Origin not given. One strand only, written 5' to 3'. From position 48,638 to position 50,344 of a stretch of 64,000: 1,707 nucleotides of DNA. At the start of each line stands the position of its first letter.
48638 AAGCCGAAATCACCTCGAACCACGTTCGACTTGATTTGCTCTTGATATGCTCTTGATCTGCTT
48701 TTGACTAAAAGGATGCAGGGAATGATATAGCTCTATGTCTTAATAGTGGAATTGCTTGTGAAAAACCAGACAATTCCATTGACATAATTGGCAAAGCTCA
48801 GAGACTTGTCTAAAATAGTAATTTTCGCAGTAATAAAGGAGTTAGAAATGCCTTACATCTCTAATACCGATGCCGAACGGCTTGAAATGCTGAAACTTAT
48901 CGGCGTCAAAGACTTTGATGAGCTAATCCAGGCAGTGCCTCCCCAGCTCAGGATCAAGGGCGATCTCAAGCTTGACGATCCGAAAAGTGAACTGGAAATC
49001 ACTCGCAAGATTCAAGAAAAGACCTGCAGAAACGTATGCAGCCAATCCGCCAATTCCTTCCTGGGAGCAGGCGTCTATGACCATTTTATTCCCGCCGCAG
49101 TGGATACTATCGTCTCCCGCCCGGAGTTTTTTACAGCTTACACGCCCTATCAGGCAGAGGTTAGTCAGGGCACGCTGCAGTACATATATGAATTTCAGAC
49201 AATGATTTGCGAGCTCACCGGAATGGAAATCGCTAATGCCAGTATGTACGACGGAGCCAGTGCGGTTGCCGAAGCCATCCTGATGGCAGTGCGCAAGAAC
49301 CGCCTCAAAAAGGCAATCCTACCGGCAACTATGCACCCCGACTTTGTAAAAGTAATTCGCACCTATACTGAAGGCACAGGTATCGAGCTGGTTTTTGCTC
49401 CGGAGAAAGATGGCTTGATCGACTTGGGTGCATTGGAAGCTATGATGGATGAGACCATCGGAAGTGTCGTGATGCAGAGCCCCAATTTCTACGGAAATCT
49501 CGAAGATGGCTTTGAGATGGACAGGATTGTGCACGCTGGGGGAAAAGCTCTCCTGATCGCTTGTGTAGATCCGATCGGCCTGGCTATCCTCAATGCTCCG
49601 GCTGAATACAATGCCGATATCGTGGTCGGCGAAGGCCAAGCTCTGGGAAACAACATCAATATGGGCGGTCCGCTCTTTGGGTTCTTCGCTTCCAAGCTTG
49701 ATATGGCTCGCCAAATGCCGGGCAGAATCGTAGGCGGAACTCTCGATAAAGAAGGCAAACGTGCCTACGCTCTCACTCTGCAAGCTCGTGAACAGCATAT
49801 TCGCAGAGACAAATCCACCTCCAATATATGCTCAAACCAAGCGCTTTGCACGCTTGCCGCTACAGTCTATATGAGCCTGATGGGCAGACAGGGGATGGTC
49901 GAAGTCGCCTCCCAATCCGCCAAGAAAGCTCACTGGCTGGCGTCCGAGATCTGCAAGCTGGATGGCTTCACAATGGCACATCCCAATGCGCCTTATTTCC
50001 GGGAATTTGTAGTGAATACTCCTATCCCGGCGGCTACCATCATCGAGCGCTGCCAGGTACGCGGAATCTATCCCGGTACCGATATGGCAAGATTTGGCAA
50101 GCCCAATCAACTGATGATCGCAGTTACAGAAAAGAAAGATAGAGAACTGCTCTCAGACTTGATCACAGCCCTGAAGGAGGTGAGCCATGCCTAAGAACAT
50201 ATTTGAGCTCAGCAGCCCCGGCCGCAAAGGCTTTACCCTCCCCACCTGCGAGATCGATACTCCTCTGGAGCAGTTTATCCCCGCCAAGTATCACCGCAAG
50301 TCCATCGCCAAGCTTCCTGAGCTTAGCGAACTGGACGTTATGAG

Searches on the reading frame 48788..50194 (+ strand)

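Call 87: search_protein_families(library=pfam, proteins=[window:48788-50194:+])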
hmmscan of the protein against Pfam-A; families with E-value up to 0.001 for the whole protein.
window:48788-50194:+ (468 aa): 1 family
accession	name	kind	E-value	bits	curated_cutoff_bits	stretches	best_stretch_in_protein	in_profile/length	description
PF02347.22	GDC-P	-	2.2e-123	412.8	26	1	23-461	3-428/429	Glycine cleavage system P-protein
